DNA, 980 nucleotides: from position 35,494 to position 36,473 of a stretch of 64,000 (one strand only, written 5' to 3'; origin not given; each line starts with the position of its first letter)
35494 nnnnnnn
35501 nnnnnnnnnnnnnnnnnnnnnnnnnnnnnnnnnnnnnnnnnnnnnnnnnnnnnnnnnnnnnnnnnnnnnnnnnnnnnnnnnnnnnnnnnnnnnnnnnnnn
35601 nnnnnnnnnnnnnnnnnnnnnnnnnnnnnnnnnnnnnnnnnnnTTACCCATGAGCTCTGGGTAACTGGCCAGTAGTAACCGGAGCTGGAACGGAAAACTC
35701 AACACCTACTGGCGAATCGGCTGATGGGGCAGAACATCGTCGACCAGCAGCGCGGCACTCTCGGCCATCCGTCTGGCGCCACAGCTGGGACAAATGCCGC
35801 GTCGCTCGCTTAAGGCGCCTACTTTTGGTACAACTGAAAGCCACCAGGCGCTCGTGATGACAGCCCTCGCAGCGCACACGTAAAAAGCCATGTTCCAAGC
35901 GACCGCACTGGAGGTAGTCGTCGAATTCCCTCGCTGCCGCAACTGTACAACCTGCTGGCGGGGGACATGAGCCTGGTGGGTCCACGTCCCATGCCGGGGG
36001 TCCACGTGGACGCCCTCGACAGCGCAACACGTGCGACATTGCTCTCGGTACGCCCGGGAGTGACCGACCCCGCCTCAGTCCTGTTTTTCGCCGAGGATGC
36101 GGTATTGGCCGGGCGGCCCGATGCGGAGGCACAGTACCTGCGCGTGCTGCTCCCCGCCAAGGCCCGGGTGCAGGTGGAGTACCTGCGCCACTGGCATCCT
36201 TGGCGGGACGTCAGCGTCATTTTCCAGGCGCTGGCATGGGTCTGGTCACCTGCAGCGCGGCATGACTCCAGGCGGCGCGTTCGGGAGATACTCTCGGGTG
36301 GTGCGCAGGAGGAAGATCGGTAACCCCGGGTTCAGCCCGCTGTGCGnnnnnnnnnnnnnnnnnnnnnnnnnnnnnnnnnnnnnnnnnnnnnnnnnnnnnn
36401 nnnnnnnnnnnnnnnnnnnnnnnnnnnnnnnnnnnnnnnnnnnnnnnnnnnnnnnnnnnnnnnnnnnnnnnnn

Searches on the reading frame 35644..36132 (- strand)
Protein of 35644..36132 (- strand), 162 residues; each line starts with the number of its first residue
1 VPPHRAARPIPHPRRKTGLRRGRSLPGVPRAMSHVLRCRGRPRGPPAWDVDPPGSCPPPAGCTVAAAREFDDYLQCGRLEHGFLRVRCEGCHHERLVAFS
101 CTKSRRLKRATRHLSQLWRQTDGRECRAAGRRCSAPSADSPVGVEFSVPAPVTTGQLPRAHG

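Call 45: search_protein_families(library=ncbifam, proteins=[window:35644-36132:-], max_evalue=0.001)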
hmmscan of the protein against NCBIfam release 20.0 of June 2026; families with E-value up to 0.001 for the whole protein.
window:35644-36132:- (162 aa): 1 family
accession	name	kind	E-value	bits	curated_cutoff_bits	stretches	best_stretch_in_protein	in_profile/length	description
NF052416.1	ISCR_clade_Ia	exception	3.7e-13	48.8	925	1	68-104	64-100/509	ISCR element clade Ia family transposase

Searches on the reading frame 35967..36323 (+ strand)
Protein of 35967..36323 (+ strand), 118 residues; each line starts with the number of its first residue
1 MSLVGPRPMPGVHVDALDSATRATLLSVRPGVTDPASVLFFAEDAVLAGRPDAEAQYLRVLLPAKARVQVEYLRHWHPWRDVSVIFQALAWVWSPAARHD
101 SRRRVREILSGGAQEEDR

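Call 3: search_protein_families(library=pfam, proteins=[window:35967-36323:+], max_evalue=0.01)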
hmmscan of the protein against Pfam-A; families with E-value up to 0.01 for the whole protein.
window:35967-36323:+ (118 aa): 1 family
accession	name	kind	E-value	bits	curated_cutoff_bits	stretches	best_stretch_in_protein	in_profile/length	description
PF02397.22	Bac_transf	-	7.1e-10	39.1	27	1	1-92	102-177/179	Bacterial sugar transferase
